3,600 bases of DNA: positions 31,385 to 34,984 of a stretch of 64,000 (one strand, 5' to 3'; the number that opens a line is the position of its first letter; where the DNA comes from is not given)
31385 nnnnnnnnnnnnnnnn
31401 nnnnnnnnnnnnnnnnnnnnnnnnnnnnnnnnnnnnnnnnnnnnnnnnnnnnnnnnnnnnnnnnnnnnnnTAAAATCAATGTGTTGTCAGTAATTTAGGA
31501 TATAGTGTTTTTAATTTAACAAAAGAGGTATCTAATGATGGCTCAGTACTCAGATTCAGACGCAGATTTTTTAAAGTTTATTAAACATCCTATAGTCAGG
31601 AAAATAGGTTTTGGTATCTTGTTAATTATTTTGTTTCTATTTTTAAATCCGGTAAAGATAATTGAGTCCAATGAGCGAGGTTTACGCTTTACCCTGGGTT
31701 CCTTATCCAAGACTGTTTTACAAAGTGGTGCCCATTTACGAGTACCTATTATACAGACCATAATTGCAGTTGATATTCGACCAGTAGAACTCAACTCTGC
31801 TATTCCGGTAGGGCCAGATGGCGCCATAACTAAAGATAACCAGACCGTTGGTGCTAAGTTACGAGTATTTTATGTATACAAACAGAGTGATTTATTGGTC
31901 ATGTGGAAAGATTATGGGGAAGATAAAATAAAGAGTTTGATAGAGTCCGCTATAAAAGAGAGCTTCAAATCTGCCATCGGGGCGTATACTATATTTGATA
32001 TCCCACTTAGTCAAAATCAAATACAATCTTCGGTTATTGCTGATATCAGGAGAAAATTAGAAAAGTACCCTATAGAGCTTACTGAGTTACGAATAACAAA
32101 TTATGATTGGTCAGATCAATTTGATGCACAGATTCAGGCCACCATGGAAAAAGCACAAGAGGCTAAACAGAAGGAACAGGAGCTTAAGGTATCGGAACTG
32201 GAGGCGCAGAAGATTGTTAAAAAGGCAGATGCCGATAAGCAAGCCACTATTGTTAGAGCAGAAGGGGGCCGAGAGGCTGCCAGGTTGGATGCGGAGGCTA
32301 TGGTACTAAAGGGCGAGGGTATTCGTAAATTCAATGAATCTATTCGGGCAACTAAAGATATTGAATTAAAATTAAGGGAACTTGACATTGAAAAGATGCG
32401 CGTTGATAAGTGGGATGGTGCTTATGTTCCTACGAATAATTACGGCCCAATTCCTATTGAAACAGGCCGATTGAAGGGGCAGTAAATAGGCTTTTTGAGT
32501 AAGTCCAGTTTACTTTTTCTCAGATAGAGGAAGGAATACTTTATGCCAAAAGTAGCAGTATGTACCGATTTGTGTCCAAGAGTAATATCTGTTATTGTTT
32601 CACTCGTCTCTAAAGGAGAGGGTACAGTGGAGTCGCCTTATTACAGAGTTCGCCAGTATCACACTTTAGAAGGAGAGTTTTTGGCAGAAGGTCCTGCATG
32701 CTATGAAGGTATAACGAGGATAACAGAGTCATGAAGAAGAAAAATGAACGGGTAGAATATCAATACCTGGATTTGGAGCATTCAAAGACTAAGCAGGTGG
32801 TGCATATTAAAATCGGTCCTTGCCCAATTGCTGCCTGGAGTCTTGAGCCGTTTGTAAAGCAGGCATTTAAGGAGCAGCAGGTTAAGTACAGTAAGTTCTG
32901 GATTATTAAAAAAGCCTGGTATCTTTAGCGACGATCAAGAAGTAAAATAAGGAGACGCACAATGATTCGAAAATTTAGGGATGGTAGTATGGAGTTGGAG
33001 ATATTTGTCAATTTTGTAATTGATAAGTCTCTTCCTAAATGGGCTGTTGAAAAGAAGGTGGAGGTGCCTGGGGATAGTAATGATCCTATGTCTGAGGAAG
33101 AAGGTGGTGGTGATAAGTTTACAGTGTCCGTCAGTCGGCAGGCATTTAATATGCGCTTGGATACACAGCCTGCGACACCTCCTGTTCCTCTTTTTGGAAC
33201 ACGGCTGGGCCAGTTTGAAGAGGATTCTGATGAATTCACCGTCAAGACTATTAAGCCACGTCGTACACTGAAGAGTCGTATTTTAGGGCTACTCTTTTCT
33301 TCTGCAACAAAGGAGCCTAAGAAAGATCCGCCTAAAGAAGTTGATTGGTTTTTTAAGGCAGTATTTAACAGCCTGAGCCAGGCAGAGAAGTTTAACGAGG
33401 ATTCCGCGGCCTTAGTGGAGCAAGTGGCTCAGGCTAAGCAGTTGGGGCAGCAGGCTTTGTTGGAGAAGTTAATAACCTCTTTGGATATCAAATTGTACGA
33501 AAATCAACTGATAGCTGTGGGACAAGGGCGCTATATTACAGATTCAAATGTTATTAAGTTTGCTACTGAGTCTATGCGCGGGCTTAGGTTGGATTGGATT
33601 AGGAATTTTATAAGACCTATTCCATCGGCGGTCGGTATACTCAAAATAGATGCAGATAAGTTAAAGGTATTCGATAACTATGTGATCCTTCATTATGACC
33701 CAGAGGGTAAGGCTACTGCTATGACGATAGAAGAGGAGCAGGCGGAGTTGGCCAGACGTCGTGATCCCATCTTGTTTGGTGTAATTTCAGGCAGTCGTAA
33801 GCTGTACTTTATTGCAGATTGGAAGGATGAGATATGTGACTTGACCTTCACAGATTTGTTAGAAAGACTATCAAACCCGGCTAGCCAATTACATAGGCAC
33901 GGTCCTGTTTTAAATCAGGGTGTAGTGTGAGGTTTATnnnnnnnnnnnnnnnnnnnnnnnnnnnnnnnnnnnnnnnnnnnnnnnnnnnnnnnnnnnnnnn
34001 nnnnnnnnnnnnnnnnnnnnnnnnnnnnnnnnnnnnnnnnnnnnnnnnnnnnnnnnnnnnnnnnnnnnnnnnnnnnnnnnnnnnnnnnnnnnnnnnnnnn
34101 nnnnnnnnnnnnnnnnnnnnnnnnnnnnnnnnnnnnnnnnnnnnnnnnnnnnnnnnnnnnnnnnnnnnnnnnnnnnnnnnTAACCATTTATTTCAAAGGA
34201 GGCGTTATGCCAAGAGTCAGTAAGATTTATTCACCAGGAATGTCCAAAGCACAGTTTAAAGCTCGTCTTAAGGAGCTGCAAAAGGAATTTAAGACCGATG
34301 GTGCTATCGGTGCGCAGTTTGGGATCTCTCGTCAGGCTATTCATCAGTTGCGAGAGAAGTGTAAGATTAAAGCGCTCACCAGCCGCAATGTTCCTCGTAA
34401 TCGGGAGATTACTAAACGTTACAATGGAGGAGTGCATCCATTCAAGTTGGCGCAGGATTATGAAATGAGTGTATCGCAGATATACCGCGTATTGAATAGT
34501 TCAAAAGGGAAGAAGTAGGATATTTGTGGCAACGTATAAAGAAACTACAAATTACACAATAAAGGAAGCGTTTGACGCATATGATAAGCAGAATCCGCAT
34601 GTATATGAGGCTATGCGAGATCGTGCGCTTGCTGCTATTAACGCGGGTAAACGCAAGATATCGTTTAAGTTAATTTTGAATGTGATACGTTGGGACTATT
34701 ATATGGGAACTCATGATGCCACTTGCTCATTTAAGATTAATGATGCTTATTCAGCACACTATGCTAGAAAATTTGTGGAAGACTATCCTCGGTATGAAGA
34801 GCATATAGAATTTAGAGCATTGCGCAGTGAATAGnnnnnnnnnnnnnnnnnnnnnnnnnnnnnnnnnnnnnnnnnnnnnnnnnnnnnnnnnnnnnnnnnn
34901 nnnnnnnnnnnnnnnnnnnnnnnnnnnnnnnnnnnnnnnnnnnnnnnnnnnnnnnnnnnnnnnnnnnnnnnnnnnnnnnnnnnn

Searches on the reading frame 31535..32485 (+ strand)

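Call 80: search_protein_families(library=phrogs, proteins=[window:31535-32485:+], max_evalue=0.00001)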
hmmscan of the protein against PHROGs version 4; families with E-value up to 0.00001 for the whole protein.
window:31535-32485:+ (316 aa): 2 families
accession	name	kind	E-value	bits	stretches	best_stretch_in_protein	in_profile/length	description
phrog_200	-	other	2.4e-35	123.4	1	20-305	80-349/379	lipoprotein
phrog_11227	-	other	4.4e-06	27.6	1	223-313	41-132/138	protease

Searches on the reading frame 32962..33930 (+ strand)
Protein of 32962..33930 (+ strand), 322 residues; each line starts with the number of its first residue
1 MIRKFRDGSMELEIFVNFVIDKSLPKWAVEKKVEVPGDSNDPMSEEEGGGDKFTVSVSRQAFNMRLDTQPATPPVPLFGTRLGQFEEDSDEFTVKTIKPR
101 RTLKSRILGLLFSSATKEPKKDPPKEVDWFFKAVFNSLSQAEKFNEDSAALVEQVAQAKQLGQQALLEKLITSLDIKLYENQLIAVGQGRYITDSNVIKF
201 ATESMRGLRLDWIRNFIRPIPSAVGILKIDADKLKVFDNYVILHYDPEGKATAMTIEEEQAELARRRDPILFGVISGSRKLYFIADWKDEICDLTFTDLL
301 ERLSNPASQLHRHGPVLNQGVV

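Call 11: search_protein_families(library=phrogs, proteins=[window:32962-33930:+], max_evalue=0.001)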
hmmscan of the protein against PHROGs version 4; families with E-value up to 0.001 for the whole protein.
window:32962-33930:+ (322 aa): 1 family
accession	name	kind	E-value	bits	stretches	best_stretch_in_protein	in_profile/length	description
phrog_10081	-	integration and excision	1.3e-13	52.2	1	142-302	28-185/254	transposase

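Call 68: search_protein_families(library=pfam, proteins=[window:32962-33930:+], max_evalue=0.001)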
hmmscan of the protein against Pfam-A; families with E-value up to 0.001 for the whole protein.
window:32962-33930:+ (322 aa): 0 families

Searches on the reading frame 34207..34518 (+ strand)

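Call 68: search_protein_families(library=pfam, proteins=[window:34207-34518:+], max_evalue=0.001)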
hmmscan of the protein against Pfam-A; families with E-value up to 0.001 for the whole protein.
window:34207-34518:+ (103 aa): 2 families
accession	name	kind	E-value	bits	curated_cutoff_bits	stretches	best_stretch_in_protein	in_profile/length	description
PF08765.17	Mor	-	1.3e-05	25.6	24.9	1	60-98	57-94/107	Mor transcription activator family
PF02796.21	HTH_7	-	7.7e-05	23.2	23.8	0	67-98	13-44/45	Helix-turn-helix domain of resolvase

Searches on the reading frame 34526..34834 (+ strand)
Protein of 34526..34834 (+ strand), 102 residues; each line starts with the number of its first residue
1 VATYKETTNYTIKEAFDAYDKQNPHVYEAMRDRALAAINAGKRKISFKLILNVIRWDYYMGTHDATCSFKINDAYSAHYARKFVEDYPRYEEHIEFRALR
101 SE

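Call 11: search_protein_families(library=phrogs, proteins=[window:34526-34834:+], max_evalue=0.001)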
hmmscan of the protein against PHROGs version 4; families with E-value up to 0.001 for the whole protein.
window:34526-34834:+ (102 aa): 1 family
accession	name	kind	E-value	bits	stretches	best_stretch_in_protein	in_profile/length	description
phrog_13625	-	unknown function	9e-19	68.4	1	11-101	3-91/94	-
